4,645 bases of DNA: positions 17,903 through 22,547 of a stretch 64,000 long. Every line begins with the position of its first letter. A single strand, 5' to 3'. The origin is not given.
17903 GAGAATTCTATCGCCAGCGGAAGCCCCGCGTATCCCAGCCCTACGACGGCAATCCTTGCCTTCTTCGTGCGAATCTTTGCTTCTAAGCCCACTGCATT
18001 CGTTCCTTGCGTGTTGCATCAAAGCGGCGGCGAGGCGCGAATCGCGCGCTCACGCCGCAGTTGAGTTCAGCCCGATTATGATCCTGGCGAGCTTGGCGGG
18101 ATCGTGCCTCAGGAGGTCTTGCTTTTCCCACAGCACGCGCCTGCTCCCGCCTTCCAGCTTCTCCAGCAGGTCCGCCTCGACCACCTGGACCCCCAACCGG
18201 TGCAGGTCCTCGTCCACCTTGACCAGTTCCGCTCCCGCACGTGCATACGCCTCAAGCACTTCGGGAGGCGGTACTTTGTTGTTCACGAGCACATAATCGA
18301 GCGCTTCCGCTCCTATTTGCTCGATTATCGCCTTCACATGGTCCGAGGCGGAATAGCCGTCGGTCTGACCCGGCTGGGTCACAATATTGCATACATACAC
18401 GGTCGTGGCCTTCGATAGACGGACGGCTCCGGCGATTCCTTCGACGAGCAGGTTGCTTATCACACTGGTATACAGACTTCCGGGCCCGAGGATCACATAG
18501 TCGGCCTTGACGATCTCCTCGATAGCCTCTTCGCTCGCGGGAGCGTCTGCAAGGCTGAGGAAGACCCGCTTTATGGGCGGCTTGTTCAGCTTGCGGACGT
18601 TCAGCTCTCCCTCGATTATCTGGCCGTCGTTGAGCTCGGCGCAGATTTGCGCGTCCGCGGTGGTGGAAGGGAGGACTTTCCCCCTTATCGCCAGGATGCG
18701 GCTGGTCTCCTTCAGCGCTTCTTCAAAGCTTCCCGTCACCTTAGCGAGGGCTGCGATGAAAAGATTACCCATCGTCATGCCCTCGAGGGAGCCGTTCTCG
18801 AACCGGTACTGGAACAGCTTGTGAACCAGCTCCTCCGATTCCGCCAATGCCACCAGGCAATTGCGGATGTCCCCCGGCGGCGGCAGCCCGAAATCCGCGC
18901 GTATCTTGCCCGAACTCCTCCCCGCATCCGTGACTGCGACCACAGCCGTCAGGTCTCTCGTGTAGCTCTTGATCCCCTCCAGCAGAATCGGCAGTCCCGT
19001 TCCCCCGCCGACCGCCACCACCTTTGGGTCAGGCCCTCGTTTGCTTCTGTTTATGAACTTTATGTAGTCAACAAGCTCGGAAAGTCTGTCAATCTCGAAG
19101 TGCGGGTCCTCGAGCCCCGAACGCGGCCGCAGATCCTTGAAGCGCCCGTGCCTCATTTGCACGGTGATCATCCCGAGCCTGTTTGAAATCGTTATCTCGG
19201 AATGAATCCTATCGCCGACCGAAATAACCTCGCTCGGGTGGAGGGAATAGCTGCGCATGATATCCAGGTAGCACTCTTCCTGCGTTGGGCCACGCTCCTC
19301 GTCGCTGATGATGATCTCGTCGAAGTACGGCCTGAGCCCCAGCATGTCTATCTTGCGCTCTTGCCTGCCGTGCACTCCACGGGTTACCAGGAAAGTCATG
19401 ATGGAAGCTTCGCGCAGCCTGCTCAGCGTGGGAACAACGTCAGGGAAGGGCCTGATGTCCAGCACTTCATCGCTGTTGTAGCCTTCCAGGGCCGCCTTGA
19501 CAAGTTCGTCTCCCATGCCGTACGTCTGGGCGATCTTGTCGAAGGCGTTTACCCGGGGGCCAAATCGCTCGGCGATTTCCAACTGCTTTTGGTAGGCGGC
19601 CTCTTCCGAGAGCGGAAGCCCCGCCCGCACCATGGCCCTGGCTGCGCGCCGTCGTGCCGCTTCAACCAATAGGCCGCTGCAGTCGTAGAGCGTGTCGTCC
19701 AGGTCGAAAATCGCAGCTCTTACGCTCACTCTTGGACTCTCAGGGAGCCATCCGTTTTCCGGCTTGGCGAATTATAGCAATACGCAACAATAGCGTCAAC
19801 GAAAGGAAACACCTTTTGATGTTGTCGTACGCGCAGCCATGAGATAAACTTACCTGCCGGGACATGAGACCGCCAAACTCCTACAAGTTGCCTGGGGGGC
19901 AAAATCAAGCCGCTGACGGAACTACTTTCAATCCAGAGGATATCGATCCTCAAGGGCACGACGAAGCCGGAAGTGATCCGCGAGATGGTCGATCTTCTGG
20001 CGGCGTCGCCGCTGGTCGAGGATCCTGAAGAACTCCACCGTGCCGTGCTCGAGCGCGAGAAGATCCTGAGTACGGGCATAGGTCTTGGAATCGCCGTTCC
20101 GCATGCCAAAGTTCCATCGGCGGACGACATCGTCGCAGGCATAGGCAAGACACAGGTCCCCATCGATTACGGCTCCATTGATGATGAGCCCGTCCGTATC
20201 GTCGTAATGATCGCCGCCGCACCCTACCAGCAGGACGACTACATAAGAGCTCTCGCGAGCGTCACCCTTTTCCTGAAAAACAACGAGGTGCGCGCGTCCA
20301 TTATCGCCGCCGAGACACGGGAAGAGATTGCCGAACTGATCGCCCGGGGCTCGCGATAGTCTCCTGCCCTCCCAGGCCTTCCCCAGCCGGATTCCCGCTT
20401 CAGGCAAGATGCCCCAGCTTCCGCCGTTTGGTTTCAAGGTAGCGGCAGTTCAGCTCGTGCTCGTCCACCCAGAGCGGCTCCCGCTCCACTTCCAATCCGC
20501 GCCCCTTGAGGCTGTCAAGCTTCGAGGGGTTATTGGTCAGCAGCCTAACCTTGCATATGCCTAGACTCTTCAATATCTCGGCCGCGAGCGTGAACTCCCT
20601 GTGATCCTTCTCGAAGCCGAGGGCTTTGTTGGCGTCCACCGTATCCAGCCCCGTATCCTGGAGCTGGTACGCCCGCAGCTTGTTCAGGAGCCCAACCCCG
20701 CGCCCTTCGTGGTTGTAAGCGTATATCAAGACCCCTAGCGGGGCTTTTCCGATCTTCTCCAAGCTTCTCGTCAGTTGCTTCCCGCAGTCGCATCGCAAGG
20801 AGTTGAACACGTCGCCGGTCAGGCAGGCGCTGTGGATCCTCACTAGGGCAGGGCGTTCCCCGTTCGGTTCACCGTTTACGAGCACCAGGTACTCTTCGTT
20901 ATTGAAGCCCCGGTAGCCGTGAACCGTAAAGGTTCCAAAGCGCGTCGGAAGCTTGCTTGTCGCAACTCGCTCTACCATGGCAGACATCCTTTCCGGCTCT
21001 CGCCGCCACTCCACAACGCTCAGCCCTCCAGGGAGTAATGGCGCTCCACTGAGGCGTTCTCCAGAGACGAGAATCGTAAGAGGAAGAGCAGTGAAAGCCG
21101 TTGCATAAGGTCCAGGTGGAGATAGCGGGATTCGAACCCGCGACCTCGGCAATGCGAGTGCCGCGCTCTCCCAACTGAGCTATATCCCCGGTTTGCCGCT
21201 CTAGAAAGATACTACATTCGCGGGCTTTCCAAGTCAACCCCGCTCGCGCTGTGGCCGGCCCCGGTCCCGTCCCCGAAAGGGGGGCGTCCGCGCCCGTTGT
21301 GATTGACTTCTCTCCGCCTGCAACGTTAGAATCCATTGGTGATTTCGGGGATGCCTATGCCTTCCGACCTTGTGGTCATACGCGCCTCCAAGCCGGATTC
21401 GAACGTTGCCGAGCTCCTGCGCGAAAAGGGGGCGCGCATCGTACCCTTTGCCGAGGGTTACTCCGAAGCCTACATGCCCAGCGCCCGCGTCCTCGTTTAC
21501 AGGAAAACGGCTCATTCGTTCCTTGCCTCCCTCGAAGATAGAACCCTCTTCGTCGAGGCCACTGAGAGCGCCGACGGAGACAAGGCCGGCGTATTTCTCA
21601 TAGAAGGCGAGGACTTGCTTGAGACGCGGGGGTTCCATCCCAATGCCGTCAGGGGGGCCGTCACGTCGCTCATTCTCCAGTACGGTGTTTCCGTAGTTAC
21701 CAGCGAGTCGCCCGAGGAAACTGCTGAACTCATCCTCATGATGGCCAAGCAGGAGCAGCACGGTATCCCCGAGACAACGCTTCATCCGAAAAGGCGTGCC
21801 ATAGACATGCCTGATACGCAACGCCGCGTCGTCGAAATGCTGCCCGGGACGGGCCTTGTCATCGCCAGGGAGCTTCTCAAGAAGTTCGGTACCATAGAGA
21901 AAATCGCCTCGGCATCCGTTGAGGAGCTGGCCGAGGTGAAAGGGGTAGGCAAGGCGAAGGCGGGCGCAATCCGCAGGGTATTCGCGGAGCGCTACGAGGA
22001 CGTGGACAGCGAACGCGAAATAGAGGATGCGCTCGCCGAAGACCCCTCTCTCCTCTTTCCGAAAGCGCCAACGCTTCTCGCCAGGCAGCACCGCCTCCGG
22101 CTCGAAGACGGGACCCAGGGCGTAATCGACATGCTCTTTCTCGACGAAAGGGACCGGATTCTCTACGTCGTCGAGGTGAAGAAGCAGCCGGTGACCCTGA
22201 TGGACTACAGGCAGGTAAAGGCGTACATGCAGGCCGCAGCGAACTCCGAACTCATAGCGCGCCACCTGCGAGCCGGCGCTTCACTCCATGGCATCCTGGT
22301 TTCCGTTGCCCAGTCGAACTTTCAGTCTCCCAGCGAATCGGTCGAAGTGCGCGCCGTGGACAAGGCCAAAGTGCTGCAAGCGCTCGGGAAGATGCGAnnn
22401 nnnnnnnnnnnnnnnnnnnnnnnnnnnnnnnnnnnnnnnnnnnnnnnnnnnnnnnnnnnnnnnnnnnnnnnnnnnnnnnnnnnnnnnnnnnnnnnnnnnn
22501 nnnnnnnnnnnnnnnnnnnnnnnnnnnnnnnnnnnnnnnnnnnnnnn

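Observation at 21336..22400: ERCC4 fold with apparently degenerate catalytic motifs followed by HhH2 (ERCC1-like) and a C-terminal PD-(D/E)xK core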

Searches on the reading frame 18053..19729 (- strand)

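Call 22: search_protein_families(library=pfam, proteins=[window:18053-19729:-], max_evalue=0.01)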
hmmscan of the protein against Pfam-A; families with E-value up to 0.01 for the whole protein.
window:18053-19729:- (559 aa): 4 families
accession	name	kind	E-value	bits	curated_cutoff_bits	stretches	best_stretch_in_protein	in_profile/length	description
PF01933.23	CofD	-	5.8e-106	354.3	30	1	237-522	1-290/290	2-phospho-L-lactate transferase CofD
PF13419.12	HAD_2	-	3.1e-18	67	23.8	1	7-188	2-174/178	Haloacid dehalogenase-like hydrolase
PF00702.32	Hydrolase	-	8e-17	62.7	26.4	1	3-175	1-181/191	haloacid dehalogenase-like hydrolase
PF13242.12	Hydrolase_like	-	2.4e-05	24.6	22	1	152-218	8-74/75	HAD-hyrolase-like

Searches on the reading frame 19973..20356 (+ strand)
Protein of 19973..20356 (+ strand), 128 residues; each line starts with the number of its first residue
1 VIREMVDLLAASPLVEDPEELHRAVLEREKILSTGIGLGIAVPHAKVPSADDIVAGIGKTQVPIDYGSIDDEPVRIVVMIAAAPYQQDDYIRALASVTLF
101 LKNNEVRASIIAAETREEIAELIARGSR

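Call 22: search_protein_families(library=pfam, proteins=[window:19973-20356:+], max_evalue=0.01)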
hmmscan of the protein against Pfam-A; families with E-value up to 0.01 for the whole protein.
window:19973-20356:+ (128 aa): 1 family
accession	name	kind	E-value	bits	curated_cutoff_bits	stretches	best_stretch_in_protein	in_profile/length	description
PF00359.27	PTS_EIIA_2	-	5e-26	91.8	27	1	2-124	21-142/144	Phosphoenolpyruvate-dependent sugar phosphotransferase system, EIIA 2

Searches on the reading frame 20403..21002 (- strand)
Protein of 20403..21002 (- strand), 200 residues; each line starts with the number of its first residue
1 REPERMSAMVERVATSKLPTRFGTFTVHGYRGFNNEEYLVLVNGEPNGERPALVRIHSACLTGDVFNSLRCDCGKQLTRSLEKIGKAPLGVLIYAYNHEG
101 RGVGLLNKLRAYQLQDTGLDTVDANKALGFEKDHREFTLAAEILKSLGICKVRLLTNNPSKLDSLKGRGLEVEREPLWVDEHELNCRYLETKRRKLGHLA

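Call 22: search_protein_families(library=pfam, proteins=[window:20403-21002:-], max_evalue=0.01)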
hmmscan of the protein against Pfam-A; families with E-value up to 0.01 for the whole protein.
window:20403-21002:- (200 aa): 1 family
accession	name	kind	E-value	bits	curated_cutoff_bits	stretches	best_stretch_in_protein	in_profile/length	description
PF00925.25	GTP_cyclohydro2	-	3.6e-61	206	23.3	1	11-173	1-161/165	GTP cyclohydrolase II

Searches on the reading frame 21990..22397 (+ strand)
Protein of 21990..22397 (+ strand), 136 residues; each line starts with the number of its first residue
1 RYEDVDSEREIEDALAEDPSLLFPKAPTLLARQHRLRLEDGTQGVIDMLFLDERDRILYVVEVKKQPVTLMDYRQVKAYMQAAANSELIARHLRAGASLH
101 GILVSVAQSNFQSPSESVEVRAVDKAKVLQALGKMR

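Call 27: search_solved_structures(query=A2, max_evalue=10, show_alignments=3)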
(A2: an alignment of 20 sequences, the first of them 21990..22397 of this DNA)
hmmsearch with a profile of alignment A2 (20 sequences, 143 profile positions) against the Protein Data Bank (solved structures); distinct sequences matched with E-value up to 10: 2.
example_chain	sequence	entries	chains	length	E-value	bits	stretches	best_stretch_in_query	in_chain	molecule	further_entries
2vld_A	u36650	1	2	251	0.007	19.5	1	41-104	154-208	Endonuclease NucS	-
5gke_A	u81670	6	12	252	0.2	14.8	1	53-104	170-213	Endonuclease EndoMS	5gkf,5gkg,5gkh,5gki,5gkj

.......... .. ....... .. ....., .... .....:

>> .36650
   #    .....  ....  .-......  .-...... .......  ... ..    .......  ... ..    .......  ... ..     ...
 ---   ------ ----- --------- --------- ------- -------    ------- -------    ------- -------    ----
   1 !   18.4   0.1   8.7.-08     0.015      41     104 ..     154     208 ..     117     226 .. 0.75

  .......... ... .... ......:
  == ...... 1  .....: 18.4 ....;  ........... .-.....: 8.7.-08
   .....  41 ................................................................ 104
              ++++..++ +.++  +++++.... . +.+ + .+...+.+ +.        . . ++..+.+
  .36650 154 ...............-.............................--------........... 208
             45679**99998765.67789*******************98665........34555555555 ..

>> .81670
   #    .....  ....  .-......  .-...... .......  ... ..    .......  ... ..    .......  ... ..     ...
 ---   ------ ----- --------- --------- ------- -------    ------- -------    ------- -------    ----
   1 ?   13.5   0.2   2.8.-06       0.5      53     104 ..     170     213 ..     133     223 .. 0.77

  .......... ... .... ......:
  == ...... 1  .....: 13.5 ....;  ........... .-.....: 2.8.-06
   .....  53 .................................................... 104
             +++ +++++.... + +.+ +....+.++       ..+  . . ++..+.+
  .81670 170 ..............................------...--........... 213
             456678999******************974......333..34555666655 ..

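Call 33: predict_structure(alignment_id=A2)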
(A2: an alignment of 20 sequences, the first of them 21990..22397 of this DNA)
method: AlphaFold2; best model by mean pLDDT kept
length: 136 residues; sequences in the alignment: 20
mean_pLDDT: 94.8   pTM: 0.88
mean pLDDT of the five models: 94.8, 94.4, 93.9, 93.7, 93.6
residues with pLDDT >= 90: 124; 70-90: 10; 50-70: 2; < 50: 0
segments of 3 or more residues with pLDDT < 50: none
pLDDT, mean of each block of 10 residues (from residue 1): 83 96 93 97 98 96 97 98 97 97 96 95 94 87
secondary structure, 60 per line:
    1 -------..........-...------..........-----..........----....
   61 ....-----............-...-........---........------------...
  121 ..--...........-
elements in order: H8-17 E28-37 E43-52 E57-64 H70-81 H87-94 E98-105 E118-122 H125-135

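Call 40: search_protein_representatives(alignment_id=A2)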
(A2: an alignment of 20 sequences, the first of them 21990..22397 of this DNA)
Query: 20 sequences, 143 profile positions. Proteins with E-value up to 0.001 (for the whole library): 173; up to 1e-10: 46; up to 1e-30: 21. The best 150 are listed.
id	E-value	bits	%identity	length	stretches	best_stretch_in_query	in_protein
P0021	3.5e-57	208.6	-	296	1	1-141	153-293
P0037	5.4e-54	198.3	-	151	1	1-136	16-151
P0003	2.1e-53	196.3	-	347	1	1-135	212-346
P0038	3.2e-51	189.3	-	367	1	1-141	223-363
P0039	6.4e-50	185.1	-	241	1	1-139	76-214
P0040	1.2e-49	184.2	-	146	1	1-140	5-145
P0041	1.6e-48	180.5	-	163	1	7-140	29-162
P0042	4.7e-47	175.8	-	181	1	2-140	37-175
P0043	2.5e-44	167.0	-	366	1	1-140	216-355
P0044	2.5e-44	167.0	-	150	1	5-140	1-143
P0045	3.7e-44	166.4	-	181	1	1-140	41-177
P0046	5.0e-43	162.7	-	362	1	1-140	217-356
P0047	5.1e-43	162.7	-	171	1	1-140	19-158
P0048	1.3e-40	154.9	-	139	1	17-141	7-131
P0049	3.0e-40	153.7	-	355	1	1-139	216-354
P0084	1.4e-08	51.0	-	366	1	4-85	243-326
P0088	9.6e-08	48.3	-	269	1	1-81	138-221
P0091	2.3e-07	47.1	-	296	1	6-84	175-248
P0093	1.1e-06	44.9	-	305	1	7-105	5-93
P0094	1.8e-06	44.2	-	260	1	7-79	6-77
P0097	4.4e-06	42.9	-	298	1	9-82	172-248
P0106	1.4e-05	41.3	-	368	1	7-85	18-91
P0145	1.9e-04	37.7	-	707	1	7-84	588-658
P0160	3.3e-04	36.8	-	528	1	8-82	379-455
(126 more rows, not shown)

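Call 42: search_protein_families(library=pfam, proteins=[P0084, P0088, P0091, P0093, P0094, P0097, P0106, P0145, P0160, P0040], max_evalue=0.01)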
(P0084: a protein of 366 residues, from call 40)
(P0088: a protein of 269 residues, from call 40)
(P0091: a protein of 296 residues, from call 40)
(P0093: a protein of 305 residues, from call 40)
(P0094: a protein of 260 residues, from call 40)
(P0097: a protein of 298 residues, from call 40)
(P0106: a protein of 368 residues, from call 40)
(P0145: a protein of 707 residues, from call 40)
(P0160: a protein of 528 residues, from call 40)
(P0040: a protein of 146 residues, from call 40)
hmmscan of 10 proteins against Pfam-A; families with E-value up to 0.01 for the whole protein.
P0084 (366 aa): 25 families
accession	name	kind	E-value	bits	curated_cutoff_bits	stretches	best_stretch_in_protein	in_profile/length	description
PF00515.34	TPR_1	-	4.8e-26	89.9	27.8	2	177-208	2-33/34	Tetratricopeptide repeat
PF07719.23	TPR_2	-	6.6e-21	73.1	27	3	177-208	2-33/34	Tetratricopeptide repeat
PF14559.12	TPR_19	-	1.2e-19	70.8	25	3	187-231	2-46/68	Tetratricopeptide repeat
PF13181.12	TPR_8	-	2e-18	65.3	25.7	2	178-208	3-33/34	Tetratricopeptide repeat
PF13432.12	TPR_16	-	1.5e-17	64.1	32.7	2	112-175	1-64/65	Tetratricopeptide repeat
PF13428.12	TPR_14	-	2.7e-17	62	23.5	0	113-150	6-43/44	Tetratricopeptide repeat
PF13431.12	TPR_17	-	1.7e-13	50.1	24.4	2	166-196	3-33/34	Tetratricopeptide repeat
PF13424.12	TPR_12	-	2.3e-13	50.6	30.1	1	179-232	6-67/77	Tetratricopeptide repeat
PF13414.12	TPR_11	-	1.8e-11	44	26.8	2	185-215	3-33/42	TPR repeat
PF12895.13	ANAPC3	-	3.5e-11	43.6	27.2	2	157-229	4-75/82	Anaphase-promoting complex, cyclosome, subunit 3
PF23914.1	TPR_CcmH_CycH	-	4.1e-10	40.2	42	1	134-186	42-94/158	Cytochrome c-type biogenesis protein H TPR domain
PF01939.22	NucS_C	-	5.6e-09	36.5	24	1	247-361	2-107/124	Endonuclease NucS C-terminal domain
PF13174.12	TPR_6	-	1e-08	35.7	26.3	0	218-242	8-33/33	Tetratricopeptide repeat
PF13588.12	HSDR_N_2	-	4.5e-08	33.6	25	1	261-335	14-89/110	Type I restriction enzyme R protein N terminus (HSDR_N)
PF13176.12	TPR_7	-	7.1e-08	32.4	27.9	0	179-209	2-32/36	Tetratricopeptide repeat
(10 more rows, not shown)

P0088 (269 aa): 3 families
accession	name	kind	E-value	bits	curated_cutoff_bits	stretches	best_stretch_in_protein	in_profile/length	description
PF06250.17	YhcG_C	-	3.5e-36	124.9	32.5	1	131-268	4-143/157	YhcG PDDEXK nuclease domain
PF17761.7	DUF1016_N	-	2.2e-16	60.7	32.8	1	34-124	44-137/137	DUF1016 N-terminal domain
PF13588.12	HSDR_N_2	-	0.0015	19.1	25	1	182-248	35-103/110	Type I restriction enzyme R protein N terminus (HSDR_N)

P0091 (296 aa): 1 family
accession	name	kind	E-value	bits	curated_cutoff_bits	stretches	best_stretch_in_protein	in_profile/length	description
PF01939.22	NucS_C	-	1.7e-06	28.5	24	1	177-267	2-92/124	Endonuclease NucS C-terminal domain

P0093 (305 aa): 3 families
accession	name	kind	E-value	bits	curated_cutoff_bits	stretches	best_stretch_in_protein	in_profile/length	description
PF01939.22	NucS_C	-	2.9e-09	37.4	24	1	5-115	1-107/124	Endonuclease NucS C-terminal domain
PF14088.11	DUF4268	-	1.7e-07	31.8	27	1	168-299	8-139/140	Domain of unknown function (DUF4268)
PF06250.17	YhcG_C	-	0.00035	20.9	32.5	1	21-91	40-115/157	YhcG PDDEXK nuclease domain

P0094 (260 aa): 1 family
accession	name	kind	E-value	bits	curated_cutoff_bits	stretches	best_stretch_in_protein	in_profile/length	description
PF01939.22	NucS_C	-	2.3e-09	37.8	24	1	6-117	1-107/124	Endonuclease NucS C-terminal domain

P0097 (298 aa): 2 families
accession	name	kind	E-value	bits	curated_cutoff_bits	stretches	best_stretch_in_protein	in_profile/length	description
PF06250.17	YhcG_C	-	1.6e-33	116.2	32.5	1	155-291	5-140/157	YhcG PDDEXK nuclease domain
PF17761.7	DUF1016_N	-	7e-09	36.3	32.8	1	31-134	25-136/137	DUF1016 N-terminal domain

P0106 (368 aa): 2 families
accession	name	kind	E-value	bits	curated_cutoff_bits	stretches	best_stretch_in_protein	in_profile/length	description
PF01939.22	NucS_C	-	0.00013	22.4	24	1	18-91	1-72/124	Endonuclease NucS C-terminal domain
PF20605.4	Antitox_RHH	-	0.0026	18.3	27.2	1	126-144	5-23/50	Antitoxin-like ribbon-helix-helix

P0145 (707 aa): 2 families
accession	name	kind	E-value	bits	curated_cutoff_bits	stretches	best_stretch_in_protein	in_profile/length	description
PF01939.22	NucS_C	-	1.1e-16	61.4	24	1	589-697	2-107/124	Endonuclease NucS C-terminal domain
PF02021.23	UPF0102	-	0.0044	17.8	23.6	0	604-640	11-42/80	Uncharacterised protein family UPF0102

P0160 (528 aa): 7 families
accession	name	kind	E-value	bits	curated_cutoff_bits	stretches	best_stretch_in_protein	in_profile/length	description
PF17761.7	DUF1016_N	-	1.5e-22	80.6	32.8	2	126-193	12-80/137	DUF1016 N-terminal domain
PF06250.17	YhcG_C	-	5.5e-20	72.2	32.5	1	373-482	15-125/157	YhcG PDDEXK nuclease domain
PF13310.11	Virulence_RhuM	-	3.2e-09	36.9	33.7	1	61-105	8-53/252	Virulence protein RhuM family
PF13588.12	HSDR_N_2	-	3.4e-05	24.3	25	1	408-457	28-79/110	Type I restriction enzyme R protein N terminus (HSDR_N)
PF01939.22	NucS_C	-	6.4e-05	23.4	24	1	418-485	33-100/124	Endonuclease NucS C-terminal domain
PF20277.3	CTD11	-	0.0016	19.4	27.7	1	365-431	34-100/138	C-terminal domain 11 of the ABC-three component (ABC-3C) systems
PF17762.8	HTH_ParB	-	0.0031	18.1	22.6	0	294-335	52-93/102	ParB HTH domain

P0040 (146 aa): 3 families
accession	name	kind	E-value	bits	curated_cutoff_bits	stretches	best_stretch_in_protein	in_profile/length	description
PF06250.17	YhcG_C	-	4.5e-08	33.5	32.5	1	12-89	21-100/157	YhcG PDDEXK nuclease domain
PF01939.22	NucS_C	-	0.00029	21.2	24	1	12-108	2-84/124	Endonuclease NucS C-terminal domain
PF13588.12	HSDR_N_2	-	0.0011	19.4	25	1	42-87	31-78/110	Type I restriction enzyme R protein N terminus (HSDR_N)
